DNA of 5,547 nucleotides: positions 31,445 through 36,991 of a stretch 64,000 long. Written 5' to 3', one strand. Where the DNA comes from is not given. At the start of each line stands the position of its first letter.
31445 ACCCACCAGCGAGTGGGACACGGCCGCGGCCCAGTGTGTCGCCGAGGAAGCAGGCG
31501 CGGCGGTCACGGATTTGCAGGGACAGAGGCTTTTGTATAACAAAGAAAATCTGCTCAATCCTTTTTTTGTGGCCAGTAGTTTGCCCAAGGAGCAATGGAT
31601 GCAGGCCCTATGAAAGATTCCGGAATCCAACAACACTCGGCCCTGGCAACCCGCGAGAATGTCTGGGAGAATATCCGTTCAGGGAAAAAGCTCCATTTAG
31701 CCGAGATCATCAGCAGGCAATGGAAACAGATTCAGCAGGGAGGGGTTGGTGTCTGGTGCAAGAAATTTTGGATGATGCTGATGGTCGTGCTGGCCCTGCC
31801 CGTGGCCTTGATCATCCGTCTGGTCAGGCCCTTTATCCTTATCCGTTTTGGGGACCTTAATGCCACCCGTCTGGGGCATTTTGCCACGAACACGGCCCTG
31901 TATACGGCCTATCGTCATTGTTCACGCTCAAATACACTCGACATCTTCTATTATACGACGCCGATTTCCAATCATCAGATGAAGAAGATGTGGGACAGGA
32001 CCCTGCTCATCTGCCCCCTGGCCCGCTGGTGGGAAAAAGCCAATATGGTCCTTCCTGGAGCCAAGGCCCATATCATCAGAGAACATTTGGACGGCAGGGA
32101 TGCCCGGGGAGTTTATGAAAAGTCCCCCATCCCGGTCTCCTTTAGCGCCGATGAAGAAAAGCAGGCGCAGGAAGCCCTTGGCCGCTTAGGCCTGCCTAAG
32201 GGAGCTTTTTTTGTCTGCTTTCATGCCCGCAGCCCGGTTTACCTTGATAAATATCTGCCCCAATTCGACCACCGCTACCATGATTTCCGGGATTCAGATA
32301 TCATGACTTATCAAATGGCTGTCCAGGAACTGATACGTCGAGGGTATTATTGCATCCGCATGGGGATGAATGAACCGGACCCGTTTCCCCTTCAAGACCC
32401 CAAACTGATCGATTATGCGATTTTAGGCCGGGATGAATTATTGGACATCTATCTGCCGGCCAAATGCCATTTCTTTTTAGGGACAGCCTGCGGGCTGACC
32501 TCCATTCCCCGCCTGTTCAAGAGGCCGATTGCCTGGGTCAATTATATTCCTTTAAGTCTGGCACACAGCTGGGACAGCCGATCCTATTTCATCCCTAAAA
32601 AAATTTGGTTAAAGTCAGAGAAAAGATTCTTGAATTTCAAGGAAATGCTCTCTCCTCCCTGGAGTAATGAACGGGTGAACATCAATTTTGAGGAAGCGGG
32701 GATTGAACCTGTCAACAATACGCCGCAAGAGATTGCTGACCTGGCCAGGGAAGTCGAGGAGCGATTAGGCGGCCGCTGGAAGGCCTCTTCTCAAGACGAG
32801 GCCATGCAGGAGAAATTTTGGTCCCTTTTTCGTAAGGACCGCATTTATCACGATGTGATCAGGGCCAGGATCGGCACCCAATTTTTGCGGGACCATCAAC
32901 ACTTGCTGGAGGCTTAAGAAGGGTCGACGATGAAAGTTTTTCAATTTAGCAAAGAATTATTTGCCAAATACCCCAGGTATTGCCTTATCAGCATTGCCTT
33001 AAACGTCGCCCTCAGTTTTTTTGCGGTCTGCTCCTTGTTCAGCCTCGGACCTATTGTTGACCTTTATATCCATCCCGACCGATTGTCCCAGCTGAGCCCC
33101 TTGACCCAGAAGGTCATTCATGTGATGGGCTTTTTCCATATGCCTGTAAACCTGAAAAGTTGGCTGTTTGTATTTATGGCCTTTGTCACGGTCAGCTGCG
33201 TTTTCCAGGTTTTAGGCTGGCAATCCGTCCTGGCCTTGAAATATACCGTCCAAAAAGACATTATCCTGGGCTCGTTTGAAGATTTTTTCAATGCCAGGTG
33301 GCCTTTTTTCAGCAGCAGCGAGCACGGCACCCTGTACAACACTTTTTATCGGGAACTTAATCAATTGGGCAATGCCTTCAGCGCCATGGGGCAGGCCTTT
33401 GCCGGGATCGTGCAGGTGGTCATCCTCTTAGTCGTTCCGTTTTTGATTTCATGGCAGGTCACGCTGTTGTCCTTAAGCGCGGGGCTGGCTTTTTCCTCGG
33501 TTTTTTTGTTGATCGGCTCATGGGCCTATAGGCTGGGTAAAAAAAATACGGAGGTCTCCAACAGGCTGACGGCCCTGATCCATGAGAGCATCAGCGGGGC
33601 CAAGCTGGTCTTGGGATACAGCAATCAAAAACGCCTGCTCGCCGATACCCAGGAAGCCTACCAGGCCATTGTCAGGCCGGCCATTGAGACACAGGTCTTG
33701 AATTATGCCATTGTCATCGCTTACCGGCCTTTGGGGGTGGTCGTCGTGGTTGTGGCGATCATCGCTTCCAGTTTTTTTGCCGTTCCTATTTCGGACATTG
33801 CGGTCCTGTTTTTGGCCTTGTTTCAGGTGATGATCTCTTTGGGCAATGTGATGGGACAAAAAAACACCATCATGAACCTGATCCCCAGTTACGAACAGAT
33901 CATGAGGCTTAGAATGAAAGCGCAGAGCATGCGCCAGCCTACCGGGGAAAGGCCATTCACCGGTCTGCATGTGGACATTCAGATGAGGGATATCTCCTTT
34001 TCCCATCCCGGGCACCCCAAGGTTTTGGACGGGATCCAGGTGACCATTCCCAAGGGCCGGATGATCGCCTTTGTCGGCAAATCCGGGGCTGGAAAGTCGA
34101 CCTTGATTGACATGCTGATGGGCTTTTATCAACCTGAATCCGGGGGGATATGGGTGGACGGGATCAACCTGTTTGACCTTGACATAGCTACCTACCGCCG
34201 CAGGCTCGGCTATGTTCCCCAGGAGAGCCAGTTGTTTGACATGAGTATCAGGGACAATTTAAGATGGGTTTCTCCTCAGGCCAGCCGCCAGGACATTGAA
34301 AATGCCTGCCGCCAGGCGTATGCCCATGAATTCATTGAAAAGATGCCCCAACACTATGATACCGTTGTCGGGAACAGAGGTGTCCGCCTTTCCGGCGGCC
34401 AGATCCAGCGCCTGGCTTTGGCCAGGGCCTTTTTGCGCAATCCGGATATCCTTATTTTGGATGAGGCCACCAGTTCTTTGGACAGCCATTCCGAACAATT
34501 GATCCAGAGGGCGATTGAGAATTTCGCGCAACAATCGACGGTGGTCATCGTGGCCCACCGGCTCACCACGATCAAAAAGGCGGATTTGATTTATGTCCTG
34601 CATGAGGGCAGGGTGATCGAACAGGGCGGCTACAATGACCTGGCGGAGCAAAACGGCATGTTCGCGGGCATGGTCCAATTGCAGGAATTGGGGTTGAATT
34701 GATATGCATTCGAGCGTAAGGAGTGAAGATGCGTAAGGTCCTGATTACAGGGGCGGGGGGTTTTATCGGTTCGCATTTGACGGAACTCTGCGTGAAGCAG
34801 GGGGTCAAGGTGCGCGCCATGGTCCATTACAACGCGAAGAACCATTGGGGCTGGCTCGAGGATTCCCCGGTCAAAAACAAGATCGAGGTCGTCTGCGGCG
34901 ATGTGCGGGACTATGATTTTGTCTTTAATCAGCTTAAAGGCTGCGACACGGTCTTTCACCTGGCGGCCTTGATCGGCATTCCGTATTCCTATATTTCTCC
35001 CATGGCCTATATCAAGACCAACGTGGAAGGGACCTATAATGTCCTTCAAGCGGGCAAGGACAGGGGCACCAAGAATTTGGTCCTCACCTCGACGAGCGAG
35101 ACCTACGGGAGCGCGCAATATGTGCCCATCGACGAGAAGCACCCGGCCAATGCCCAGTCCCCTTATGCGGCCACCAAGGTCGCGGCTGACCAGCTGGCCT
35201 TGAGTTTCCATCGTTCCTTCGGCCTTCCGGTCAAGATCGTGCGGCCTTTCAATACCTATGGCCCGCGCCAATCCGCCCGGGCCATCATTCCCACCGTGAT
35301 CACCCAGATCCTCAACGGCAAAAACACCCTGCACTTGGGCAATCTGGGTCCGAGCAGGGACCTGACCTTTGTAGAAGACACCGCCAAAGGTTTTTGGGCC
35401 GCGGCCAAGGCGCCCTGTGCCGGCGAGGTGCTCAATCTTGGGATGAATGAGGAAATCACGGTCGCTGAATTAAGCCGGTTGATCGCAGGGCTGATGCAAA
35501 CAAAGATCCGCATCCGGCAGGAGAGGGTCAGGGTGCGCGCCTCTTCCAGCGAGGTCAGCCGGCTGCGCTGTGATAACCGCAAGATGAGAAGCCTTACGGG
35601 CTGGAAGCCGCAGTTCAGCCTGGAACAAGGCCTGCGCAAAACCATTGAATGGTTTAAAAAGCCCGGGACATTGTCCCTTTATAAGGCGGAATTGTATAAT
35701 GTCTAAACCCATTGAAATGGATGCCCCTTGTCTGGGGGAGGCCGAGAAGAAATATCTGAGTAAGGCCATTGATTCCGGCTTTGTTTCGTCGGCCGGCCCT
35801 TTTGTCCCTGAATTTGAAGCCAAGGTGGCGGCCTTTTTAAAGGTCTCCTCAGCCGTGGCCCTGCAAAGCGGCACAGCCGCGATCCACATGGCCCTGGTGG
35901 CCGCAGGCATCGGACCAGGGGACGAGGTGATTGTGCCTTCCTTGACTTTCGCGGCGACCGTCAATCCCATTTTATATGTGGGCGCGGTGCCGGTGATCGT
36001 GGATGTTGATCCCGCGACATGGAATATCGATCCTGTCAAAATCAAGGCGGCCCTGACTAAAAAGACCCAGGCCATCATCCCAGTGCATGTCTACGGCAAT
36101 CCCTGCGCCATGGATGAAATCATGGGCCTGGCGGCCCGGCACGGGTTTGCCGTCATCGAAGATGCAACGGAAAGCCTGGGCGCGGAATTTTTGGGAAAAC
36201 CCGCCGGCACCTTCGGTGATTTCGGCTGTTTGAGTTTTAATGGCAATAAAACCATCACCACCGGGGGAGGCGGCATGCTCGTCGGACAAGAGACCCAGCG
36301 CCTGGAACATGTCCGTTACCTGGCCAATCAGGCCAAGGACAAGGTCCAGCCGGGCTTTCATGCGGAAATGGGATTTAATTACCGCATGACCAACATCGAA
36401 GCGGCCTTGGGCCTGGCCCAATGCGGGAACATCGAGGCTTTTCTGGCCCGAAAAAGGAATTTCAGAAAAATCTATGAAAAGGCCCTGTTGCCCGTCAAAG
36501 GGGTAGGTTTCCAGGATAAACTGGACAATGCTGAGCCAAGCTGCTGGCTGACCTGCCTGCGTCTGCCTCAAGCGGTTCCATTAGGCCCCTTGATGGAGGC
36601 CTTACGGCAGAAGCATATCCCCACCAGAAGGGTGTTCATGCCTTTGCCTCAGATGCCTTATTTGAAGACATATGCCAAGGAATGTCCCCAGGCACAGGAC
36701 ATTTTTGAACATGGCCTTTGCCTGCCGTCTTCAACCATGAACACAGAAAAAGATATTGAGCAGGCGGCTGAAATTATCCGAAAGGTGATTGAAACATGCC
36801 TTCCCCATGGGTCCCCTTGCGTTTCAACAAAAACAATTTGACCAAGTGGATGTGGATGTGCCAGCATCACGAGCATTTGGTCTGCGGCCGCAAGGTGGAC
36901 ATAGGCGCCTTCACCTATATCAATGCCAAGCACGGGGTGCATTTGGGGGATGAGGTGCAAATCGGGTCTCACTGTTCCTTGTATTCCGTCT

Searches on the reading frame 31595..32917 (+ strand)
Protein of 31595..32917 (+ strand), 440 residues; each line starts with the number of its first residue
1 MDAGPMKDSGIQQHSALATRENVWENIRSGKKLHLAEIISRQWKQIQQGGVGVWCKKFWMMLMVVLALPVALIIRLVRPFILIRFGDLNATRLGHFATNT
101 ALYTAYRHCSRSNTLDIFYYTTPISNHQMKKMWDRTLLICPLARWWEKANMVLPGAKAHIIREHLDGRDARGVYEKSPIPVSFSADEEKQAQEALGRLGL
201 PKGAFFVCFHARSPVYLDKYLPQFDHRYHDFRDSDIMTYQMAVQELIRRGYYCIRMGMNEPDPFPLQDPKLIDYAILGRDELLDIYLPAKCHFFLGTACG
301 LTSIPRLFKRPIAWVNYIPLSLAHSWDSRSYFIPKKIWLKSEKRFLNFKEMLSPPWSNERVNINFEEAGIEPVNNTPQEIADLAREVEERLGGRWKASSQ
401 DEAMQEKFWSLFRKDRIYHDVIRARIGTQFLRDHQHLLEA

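Call 4: search_protein_families(library=pfam, proteins=[window:31595-32917:+])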
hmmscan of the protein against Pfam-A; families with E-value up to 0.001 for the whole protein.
window:31595-32917:+ (440 aa): 0 families

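Call 6: search_protein_families(library=ncbifam, proteins=[window:31595-32917:+])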
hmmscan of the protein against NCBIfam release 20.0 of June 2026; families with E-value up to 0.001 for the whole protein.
window:31595-32917:+ (440 aa): 1 family
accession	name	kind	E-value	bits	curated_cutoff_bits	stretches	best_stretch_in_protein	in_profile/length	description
TIGR04372.1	glycosyl_04372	domain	1.3e-64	217.5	45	1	206-412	3-207/207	TIGR04372 family glycosyltransferase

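Call 60: search_protein_families(library=pfam, proteins=[window:31595-32917:+], max_evalue=1)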
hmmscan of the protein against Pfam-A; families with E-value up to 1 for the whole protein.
window:31595-32917:+ (440 aa): 1 family
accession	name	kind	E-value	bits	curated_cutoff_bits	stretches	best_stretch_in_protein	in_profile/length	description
PF08734.17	GYD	-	0.21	12.1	31.4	1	363-397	5-39/91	GYD domain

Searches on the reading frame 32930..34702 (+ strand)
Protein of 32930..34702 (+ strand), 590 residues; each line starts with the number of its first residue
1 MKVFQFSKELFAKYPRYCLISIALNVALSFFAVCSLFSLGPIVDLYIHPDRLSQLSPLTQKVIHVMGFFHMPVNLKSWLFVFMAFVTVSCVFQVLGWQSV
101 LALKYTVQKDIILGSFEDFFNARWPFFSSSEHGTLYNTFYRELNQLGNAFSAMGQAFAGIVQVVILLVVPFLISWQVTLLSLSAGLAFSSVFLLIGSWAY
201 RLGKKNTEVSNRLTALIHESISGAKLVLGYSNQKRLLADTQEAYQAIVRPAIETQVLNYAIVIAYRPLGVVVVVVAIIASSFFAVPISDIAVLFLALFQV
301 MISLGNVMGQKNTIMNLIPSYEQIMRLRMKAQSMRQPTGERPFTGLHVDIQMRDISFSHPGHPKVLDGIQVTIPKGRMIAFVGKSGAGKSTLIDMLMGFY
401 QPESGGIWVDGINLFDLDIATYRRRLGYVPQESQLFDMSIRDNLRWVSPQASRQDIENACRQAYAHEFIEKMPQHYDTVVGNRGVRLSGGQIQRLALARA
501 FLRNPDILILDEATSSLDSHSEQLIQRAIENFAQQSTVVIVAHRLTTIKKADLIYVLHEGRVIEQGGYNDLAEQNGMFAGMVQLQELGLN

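Call 4: search_protein_families(library=pfam, proteins=[window:32930-34702:+])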
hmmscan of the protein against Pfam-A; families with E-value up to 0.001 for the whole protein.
window:32930-34702:+ (590 aa): 7 families
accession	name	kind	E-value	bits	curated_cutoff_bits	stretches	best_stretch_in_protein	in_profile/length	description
PF00005.33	ABC_tran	-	2.2e-34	119.4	25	1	366-515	1-137/137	ABC transporter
PF00664.28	ABC_membrane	-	2.2e-14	54.2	28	1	20-301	3-270/274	ABC transporter transmembrane region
PF02463.25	SMC_N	-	1.1e-06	28.6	40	1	486-556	136-210/220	RecF/RecN/SMC N terminal domain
PF13555.12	AAA_29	-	8.1e-05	22.7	27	1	367-397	13-43/61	P-loop containing region of AAA domain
PF13401.12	AAA_22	-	0.00016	22.4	27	1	377-532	6-110/130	AAA domain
PF03193.22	RsgA_GTPase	-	0.00027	21.2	30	1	372-398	103-128/174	RsgA GTPase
PF13304.12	AAA_21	-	0.0004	21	27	0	379-396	2-19/304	AAA domain, putative AbiEii toxin, Type IV TA system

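Call 6: search_protein_families(library=ncbifam, proteins=[window:32930-34702:+])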
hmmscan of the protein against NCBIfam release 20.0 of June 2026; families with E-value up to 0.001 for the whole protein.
window:32930-34702:+ (590 aa): 188 families (the best 25 are shown)
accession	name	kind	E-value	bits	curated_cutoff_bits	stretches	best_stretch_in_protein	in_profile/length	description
NF045513.1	HepA_fam_ABC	equivalog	2.3e-112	376.5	725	1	83-585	102-609/610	heterocyst formation ABC transporter subunit HepA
TIGR02204.1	MsbA_rel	hypoth_equivalog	5.1e-94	316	780.4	1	66-585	47-575/576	ABC transporter, permease/ATP-binding protein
TIGR02203.1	MsbA_lipidA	equivalog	7.8e-93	311.9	602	1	109-585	88-569/572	lipid A export permease/ATP-binding protein MsbA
NF010178.0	PRK13657.1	equivalog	1.3e-90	304.6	733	1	55-587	52-572/588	glucan ABC transporter ATP-binding protein/ permease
TIGR03797.1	NHLM_micro_ABC2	equivalog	2.3e-83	280.9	709.4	1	79-585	179-685/686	NHLP bacteriocin export ABC transporter permease/ATPase subunit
TIGR00958.1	3a01208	subfamily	4.5e-80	269.8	874.6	1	60-582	185-711/711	antigen peptide transporter 2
NF008381.0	PRK11176.1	equivalog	8.4e-78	262.2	867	1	116-585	105-579/582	lipid A ABC transporter ATP-binding protein/permease MsbA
TIGR01846.1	type_I_sec_HlyB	subfamily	6.7e-76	256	725.55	1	110-585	211-692/694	type I secretion system permease/ATPase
NF052233.1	CphA_assoc_ABC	equivalog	6.2e-74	249.7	880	1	80-585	231-743/766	cyanophycin metabolism-associated ABC transporter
TIGR03375.1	type_I_sec_LssB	subfamily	2.5e-71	240.9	693.1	1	142-573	253-690/696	type I secretion system permease/ATPase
TIGR02857.1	CydD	equivalog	3.2e-71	240.9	435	1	78-556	46-528/529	thiol reductant ABC exporter subunit CydD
TIGR01192.1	chvA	subfamily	4.5e-70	236.9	585.4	1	138-584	118-569/585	glucan export ABC transporter ATP-binding protein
NF008379.0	PRK11174.1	equivalog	4.6e-68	230.3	684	1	158-583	147-582/588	heme ABC transporter permease/ATP-binding protein CydD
TIGR03796.1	NHLM_micro_ABC1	equivalog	5.3e-68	229.9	853.3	1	78-582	192-709/710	NHLP family bacteriocin export ABC transporter peptidase/permease/ATPase subunit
TIGR01193.1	bacteriocin_ABC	subfamily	8.1e-65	219.6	523.85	1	91-582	211-706/708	peptide cleavage/export ABC transporter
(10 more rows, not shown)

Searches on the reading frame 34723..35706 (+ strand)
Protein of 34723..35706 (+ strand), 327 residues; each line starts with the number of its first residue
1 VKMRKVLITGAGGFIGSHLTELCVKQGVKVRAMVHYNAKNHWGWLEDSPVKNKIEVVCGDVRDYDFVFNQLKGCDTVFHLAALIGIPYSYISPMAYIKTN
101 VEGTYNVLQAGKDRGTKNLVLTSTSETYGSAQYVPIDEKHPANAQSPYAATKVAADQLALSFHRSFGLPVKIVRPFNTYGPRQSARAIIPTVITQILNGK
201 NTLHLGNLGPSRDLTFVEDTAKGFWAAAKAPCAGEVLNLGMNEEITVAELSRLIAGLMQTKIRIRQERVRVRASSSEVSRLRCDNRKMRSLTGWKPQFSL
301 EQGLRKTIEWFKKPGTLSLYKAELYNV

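Call 3: search_protein_families(library=pfam, proteins=[window:34723-35706:+])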
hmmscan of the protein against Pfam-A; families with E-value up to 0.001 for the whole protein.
window:34723-35706:+ (327 aa): 9 families
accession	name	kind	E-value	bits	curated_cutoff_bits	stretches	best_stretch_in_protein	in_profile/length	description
PF16363.11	GDP_Man_Dehyd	-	1.7e-66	225.4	27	1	7-307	1-332/332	GDP-mannose 4,6 dehydratase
PF01370.27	Epimerase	-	6.1e-57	193.2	20.9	1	6-240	1-240/240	NAD dependent epimerase/dehydratase family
PF01073.25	3Beta_HSD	-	1.1e-21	77.6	22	1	7-229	1-230/280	3-beta hydroxysteroid dehydrogenase/isomerase family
PF02719.21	Polysacc_synt_2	-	2e-21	76.9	20.2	1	6-263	1-252/293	Polysaccharide biosynthesis protein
PF07993.18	NAD_binding_4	-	4.3e-15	56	20.1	1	8-180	1-209/258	Male sterility protein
PF13460.12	NAD_binding_10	-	9.9e-12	45.5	27.2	1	10-176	1-144/184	NAD(P)H-binding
PF04321.23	RmlD_sub_bind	-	1e-07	31.8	27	1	5-287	2-264/287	RmlD substrate binding domain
PF05368.20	NmrA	-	1.4e-07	31.8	27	1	4-122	3-105/298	NmrA-like family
PF00106.31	adh_short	-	7e-06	26.1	26.6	1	5-161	2-162/195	short chain dehydrogenase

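Call 5: search_protein_families(library=ncbifam, proteins=[window:34723-35706:+])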
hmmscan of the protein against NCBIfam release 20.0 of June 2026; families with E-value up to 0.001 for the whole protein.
window:34723-35706:+ (327 aa): 34 families (the best 25 are shown)
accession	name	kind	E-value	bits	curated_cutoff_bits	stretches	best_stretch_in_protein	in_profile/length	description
TIGR04180.1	EDH_00030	hypoth_equivalog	1.4e-136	454.4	475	1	6-299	1-297/297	NAD-dependent 4,6-dehydratase LegB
TIGR01181.1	dTDP_gluc_dehyt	equivalog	1.6e-52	178.6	365.1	1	5-313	1-313/321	dTDP-glucose 4,6-dehydratase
TIGR01179.1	galE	equivalog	7.3e-37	126.9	262.3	1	5-313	1-327/332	UDP-glucose 4-epimerase GalE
TIGR03466.1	HpnA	hypoth_equivalog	4.2e-34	117.9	367.65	1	5-262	2-250/327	hopanoid-associated sugar epimerase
NF007490.0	PRK10084.1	subfamily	2.2e-33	115.7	649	1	5-312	2-335/361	dTDP-glucose 4,6-dehydratase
NF007582.0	PRK10217.1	equivalog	1.2e-31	110.1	698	1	3-311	1-331/355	dTDP-glucose 4,6-dehydratase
NF042423.1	oxyalk_red_Shew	equivalog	2.2e-27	96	580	1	2-255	7-255/331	2-alkyl-3-oxoalkanoate reductase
NF011728.1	PRK15181.1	equivalog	1.2e-26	93.5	760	1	4-312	16-338/348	Vi polysaccharide biosynthesis UDP-N-acetylglucosaminuronic acid C-4 epimerase TviC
TIGR02622.1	CDP_4_6_dhtase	equivalog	9.9e-26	90.7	278.45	1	3-313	4-332/352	CDP-glucose 4,6-dehydratase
NF042422.1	oxyalk_red_OleD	equivalog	1.3e-21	77.3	580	1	5-249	2-241/329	2-alkyl-3-oxoalkanoate reductase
TIGR01472.1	gmd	equivalog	3.4e-20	72.5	415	1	5-279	2-289/342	GDP-mannose 4,6-dehydratase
TIGR03589.1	PseB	equivalog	1.3e-18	67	407.75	1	4-260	5-246/324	UDP-N-acetylglucosamine 4,6-dehydratase (inverting)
NF047922.1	GDPFucSynFcl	equivalog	6.4e-18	65.2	500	1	73-312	53-302/308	GDP-L-fucose synthase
NF007956.0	PRK10675.1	subfamily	1.5e-17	63.8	394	1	5-184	2-186/338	UDP-glucose 4-epimerase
NF008872.0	PRK11908.1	equivalog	2.8e-17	62.8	294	1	3-312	1-336/349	bifunctional UDP-4-keto-pentose/UDP-xylose synthase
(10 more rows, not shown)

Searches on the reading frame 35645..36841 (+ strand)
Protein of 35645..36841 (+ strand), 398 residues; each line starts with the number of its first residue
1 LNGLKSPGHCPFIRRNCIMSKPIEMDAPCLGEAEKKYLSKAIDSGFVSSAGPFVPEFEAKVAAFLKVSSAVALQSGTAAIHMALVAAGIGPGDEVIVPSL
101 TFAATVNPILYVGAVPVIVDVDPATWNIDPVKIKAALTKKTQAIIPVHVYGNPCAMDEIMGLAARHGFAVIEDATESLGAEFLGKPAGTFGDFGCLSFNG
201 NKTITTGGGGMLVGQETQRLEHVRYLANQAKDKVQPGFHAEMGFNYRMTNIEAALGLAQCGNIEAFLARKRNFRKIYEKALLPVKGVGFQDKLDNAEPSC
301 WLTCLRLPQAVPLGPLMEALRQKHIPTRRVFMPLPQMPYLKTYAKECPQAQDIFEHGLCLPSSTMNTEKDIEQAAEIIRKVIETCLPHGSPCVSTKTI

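Call 3: search_protein_families(library=pfam, proteins=[window:35645-36841:+])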
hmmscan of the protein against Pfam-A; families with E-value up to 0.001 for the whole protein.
window:35645-36841:+ (398 aa): 3 families
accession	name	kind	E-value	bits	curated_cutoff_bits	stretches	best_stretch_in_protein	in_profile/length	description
PF01041.23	DegT_DnrJ_EryC1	-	2e-102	343.5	19.8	1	29-378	2-359/360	DegT/DnrJ/EryC1/StrS aminotransferase family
PF00155.27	Aminotran_1_2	-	3.7e-10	40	19.7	1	31-145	23-151/361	Aminotransferase class I and II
PF01053.26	Cys_Met_Meta_PP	-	2.4e-05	23.5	27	1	52-174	52-174/381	Cys/Met metabolism PLP-dependent enzyme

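Call 5: search_protein_families(library=ncbifam, proteins=[window:35645-36841:+])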
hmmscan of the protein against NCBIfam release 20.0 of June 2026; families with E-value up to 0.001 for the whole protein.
window:35645-36841:+ (398 aa): 27 families (the best 25 are shown)
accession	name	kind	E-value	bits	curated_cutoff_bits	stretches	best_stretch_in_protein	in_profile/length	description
TIGR04181.1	NHT_00031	hypoth_equivalog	1.1e-115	386.3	420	1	23-363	1-359/359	LegC family aminotransferase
TIGR03588.1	PseC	equivalog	6.2e-71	239.3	423.5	1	33-381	12-379/380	UDP-4-amino-4,6-dideoxy-N-acetyl-beta-L-altrosamine transaminase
NF008687.0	PRK11706.1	equivalog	6.4e-58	196.3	375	1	23-351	2-343/375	dTDP-4-amino-4,6-dideoxygalactose transaminase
TIGR04427.1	PLP_DesI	equivalog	1.3e-55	189.2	650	1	23-383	21-384/390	dTDP-4-dehydro-6-deoxyglucose aminotransferase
NF008658.2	PRK11658.1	equivalog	4.7e-54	183.5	631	1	24-383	6-378/379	UDP-4-amino-4-deoxy-L-arabinose aminotransferase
NF011936.0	PRK15407.1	equivalog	5e-51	173.8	423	2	23-218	37-239/440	lipopolysaccharide biosynthesis protein RfbH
TIGR02379.1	ECA_wecE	subfamily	3.3e-48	164.3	434.85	1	24-291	3-278/376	dTDP-4-amino-4,6-dideoxy-D-glucose transaminase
NF006488.0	PRK08912.1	equivalog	7.5e-09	35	498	1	70-155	89-173/387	aminotransferase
NF004770.0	PRK06108.1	subfamily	2.2e-07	30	422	1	65-145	94-175/396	pyridoxal phosphate-dependent aminotransferase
NF004621.0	PRK05957.1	equivalog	2.6e-06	26.5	498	1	68-148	89-168/389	pyridoxal phosphate-dependent aminotransferase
TIGR01977.1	am_tr_V_EF2568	hypoth_equivalog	3.2e-06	26.4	377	1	53-216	45-215/376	cysteine desulfurase family protein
NF006569.0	PRK09082.1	subfamily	3.6e-06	26.3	420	1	67-154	90-176/386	methionine aminotransferase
NF005816.0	PRK07682.1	equivalog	3.6e-06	25.8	620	1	77-147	100-170/390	aminotransferase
NF004975.0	PRK06348.1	equivalog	4.1e-06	26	549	1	70-153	92-174/384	pyridoxal phosphate-dependent aminotransferase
NF006230.0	PRK08363.1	equivalog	1e-05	24.5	534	1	77-173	103-205/398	alanine aminotransferase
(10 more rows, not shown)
